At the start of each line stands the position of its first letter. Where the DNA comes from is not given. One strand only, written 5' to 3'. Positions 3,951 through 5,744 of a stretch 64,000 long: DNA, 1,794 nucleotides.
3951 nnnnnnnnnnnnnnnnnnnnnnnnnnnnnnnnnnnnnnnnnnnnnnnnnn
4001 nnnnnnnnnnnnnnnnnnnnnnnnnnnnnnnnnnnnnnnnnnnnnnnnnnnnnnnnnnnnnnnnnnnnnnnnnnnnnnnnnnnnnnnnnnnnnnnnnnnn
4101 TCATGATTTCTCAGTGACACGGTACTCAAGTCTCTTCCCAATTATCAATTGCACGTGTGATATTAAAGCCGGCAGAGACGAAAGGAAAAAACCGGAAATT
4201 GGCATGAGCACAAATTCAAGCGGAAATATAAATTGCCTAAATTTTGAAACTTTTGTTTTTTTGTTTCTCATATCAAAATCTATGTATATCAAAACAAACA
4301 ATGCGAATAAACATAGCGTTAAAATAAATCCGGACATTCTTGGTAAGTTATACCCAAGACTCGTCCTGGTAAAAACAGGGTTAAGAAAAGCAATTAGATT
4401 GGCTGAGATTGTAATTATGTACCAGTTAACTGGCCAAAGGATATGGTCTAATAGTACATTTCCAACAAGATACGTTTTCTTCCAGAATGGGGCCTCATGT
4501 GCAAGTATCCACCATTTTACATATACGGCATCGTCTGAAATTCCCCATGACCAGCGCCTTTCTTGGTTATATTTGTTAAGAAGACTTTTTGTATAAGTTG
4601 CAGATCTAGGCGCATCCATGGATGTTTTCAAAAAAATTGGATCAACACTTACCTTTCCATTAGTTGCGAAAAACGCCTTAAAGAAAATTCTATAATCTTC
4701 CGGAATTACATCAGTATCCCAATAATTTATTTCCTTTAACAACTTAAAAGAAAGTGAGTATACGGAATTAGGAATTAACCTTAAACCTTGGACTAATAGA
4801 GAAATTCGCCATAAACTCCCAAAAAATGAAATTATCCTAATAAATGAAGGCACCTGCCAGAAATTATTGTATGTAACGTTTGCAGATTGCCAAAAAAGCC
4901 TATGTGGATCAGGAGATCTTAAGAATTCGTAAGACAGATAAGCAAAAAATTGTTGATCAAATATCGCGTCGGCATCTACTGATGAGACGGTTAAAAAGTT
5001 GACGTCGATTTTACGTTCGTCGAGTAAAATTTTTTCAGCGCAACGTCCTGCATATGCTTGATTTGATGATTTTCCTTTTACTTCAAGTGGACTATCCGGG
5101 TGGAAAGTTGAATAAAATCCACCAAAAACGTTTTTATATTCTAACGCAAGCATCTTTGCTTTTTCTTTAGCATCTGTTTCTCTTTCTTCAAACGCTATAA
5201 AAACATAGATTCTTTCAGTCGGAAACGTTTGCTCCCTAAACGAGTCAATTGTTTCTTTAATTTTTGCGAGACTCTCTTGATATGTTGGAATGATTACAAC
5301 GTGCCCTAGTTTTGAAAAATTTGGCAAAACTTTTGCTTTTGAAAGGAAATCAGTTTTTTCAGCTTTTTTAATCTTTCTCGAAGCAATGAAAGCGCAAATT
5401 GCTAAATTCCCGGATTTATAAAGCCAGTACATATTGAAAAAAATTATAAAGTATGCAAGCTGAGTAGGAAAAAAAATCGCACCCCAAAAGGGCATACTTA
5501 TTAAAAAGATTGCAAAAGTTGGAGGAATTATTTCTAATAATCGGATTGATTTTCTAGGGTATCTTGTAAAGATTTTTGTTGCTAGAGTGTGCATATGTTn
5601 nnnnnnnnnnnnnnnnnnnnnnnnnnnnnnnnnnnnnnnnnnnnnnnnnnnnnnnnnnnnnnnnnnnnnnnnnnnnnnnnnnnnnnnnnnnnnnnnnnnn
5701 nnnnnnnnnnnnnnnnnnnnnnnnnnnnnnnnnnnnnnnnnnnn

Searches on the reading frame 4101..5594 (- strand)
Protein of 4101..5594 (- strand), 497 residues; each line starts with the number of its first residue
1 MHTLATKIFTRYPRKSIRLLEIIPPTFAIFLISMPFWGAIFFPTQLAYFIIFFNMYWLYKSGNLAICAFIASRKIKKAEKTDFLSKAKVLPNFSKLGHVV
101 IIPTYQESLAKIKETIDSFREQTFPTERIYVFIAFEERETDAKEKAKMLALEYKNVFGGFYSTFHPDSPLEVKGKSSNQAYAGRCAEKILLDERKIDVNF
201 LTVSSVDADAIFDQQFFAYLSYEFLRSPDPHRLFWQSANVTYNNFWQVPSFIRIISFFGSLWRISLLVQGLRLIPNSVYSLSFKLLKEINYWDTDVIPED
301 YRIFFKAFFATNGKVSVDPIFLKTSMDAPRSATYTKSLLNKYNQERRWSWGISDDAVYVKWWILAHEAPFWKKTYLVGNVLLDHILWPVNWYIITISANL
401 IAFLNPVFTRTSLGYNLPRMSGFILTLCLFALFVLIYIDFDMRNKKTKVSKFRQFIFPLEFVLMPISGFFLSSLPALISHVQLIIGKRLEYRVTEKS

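Call 77: search_protein_families(library=pfam, proteins=[window:4101-5594:-], max_evalue=0.001)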
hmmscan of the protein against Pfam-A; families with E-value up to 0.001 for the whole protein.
window:4101-5594:- (497 aa): 1 family
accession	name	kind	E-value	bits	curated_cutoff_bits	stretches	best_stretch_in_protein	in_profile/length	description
PF13632.12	Glyco_trans_2_3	-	3.9e-07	30.5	27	1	206-432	5-192/198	Glycosyl transferase family group 2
